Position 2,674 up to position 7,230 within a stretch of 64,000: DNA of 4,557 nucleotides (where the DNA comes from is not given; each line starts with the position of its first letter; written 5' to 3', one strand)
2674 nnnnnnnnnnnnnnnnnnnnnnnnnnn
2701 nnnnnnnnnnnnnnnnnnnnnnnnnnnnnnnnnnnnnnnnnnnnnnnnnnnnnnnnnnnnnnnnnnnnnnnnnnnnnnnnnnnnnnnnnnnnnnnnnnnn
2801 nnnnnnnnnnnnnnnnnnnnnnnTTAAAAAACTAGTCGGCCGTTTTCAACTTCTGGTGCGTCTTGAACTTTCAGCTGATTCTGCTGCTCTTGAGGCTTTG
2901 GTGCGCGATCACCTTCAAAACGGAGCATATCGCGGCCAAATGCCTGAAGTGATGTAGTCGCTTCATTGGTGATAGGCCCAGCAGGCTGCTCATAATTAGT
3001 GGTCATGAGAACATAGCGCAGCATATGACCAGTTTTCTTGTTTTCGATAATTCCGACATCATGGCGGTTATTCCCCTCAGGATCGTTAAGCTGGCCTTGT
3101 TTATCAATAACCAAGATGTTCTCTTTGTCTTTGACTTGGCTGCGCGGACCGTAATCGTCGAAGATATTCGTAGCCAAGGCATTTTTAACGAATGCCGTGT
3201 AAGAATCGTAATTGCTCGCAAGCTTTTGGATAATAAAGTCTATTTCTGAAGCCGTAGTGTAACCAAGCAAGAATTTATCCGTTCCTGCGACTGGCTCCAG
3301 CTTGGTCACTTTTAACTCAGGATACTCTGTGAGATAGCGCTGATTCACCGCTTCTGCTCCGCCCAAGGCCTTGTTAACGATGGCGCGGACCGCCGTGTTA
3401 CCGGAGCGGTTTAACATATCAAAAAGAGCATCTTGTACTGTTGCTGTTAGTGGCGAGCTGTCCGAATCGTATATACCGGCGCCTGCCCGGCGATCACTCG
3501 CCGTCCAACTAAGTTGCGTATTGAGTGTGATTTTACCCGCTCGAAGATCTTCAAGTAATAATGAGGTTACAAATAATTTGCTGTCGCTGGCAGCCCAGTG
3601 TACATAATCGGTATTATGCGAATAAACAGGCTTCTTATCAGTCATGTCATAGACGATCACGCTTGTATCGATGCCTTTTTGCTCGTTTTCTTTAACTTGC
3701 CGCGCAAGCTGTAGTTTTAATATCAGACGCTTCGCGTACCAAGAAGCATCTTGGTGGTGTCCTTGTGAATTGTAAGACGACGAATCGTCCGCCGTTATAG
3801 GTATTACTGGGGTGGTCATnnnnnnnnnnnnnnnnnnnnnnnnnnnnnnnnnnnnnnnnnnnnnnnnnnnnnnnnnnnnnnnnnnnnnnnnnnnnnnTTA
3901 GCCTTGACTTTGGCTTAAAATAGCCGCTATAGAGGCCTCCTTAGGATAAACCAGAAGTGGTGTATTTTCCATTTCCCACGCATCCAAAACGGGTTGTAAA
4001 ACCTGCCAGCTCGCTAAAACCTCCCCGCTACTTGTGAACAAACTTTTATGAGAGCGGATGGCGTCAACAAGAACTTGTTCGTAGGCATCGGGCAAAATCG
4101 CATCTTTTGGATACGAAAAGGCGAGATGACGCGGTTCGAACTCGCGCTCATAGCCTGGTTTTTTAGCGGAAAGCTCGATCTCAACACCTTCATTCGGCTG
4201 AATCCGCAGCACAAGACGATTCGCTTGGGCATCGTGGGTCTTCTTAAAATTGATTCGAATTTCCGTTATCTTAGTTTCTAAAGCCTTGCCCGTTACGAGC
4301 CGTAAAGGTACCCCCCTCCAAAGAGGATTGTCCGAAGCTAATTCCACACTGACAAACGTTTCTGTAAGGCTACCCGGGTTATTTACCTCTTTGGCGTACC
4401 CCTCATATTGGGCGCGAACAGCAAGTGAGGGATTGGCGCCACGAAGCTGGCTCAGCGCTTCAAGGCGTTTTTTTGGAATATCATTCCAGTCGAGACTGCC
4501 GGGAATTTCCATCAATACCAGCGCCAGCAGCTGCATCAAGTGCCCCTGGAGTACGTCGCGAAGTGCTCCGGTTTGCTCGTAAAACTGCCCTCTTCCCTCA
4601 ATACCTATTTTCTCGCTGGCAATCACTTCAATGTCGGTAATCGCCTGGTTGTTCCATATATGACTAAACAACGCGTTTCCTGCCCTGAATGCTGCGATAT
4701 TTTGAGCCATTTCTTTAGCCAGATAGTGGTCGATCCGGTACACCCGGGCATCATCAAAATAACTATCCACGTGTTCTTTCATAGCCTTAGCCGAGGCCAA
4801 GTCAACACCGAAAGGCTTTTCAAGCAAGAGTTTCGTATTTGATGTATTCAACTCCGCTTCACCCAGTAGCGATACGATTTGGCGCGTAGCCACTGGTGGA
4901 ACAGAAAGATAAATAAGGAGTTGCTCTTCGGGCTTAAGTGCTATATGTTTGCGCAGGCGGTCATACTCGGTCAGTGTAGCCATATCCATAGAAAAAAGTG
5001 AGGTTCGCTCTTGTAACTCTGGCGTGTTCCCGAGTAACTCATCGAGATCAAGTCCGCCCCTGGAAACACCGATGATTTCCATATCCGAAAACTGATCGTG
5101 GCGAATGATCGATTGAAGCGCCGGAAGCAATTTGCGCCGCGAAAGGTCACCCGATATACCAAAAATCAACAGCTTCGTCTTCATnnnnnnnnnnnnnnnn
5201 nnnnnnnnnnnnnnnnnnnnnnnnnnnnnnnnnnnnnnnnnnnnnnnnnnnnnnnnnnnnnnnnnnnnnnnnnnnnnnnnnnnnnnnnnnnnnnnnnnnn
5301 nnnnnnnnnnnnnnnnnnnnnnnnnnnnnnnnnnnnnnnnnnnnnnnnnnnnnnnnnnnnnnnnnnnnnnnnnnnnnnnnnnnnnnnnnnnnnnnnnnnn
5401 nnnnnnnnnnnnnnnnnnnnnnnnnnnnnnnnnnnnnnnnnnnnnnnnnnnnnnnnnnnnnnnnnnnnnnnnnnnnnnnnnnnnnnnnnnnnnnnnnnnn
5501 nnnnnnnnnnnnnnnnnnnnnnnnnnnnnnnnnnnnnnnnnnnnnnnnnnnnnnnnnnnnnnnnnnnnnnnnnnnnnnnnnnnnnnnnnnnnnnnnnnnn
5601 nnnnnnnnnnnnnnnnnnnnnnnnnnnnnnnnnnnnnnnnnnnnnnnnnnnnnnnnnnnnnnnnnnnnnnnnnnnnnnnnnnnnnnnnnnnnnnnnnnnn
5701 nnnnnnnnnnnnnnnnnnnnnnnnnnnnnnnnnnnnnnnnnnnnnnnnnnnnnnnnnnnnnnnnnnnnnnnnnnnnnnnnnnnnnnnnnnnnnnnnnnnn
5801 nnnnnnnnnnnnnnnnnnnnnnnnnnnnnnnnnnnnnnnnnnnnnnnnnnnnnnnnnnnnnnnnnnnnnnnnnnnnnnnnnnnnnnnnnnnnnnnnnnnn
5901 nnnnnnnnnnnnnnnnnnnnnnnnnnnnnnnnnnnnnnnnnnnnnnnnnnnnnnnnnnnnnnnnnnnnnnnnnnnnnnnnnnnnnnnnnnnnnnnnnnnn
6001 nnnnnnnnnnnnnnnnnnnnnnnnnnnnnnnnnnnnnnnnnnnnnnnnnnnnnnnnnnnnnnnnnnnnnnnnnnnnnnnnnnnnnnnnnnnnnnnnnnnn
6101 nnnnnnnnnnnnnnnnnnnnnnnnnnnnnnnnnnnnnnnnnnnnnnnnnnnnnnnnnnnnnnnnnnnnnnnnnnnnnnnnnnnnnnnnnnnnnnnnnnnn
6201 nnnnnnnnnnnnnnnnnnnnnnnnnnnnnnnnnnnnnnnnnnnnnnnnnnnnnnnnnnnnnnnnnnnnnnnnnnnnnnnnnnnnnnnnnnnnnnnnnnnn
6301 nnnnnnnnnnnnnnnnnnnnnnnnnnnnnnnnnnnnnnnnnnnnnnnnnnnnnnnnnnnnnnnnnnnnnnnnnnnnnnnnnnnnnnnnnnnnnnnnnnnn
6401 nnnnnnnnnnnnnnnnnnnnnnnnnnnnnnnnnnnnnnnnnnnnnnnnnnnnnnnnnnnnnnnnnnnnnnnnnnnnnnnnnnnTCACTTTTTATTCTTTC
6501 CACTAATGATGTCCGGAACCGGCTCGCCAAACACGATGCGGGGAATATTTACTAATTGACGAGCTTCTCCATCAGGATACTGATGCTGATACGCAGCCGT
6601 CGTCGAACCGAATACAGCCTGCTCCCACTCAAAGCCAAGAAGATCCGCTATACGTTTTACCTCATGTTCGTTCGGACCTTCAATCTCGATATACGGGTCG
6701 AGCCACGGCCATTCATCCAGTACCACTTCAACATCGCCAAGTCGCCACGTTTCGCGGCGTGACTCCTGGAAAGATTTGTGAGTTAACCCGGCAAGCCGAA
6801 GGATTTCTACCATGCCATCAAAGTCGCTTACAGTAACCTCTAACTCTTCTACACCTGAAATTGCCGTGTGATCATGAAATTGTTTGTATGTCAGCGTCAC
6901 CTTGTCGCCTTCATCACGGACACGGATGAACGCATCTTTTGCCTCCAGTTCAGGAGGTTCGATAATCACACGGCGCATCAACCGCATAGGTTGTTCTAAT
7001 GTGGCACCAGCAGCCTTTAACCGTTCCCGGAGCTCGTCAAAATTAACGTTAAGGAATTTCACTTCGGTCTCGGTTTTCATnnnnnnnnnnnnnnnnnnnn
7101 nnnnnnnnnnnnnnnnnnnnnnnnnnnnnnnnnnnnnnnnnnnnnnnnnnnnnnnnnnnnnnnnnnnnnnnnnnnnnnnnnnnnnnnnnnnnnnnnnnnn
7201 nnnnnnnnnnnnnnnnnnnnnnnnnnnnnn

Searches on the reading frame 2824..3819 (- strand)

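Call 15: search_protein_families(library=pfam, max_evalue=0.001, proteins=[window:2824-3819:-])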
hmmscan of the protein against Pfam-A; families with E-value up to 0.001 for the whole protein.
window:2824-3819:- (331 aa): 2 families
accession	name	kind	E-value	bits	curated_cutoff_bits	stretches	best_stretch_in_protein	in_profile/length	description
PF13354.11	Beta-lactamase2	-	1.5e-20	73.9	22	1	54-266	2-208/214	Beta-lactamase enzyme family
PF00768.25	Peptidase_S11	-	0.0001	22.3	27.6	1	52-157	13-121/239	D-alanyl-D-alanine carboxypeptidase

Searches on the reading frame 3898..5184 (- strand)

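Call 16: search_protein_families(library=pfam, max_evalue=0.001, proteins=[window:3898-5184:-])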
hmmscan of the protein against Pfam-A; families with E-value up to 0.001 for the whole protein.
window:3898-5184:- (428 aa): 2 families
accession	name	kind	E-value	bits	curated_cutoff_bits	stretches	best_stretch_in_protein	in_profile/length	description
PF02781.21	G6PD_C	-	7.3e-72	242.4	27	1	165-415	2-276/296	Glucose-6-phosphate dehydrogenase, C-terminal domain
PF00479.28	G6PD_N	-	1.3e-35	124.1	22.1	1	7-162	2-183/183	Glucose-6-phosphate dehydrogenase, NAD binding domain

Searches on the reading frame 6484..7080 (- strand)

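Call 15: search_protein_families(library=pfam, max_evalue=0.001, proteins=[window:6484-7080:-])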
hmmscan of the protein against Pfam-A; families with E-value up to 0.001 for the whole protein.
window:6484-7080:- (198 aa): 1 family
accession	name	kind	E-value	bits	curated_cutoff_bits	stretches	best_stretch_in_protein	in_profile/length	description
PF01928.26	CYTH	-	1.1e-16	61.6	23.2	1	3-147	2-159/179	CYTH domain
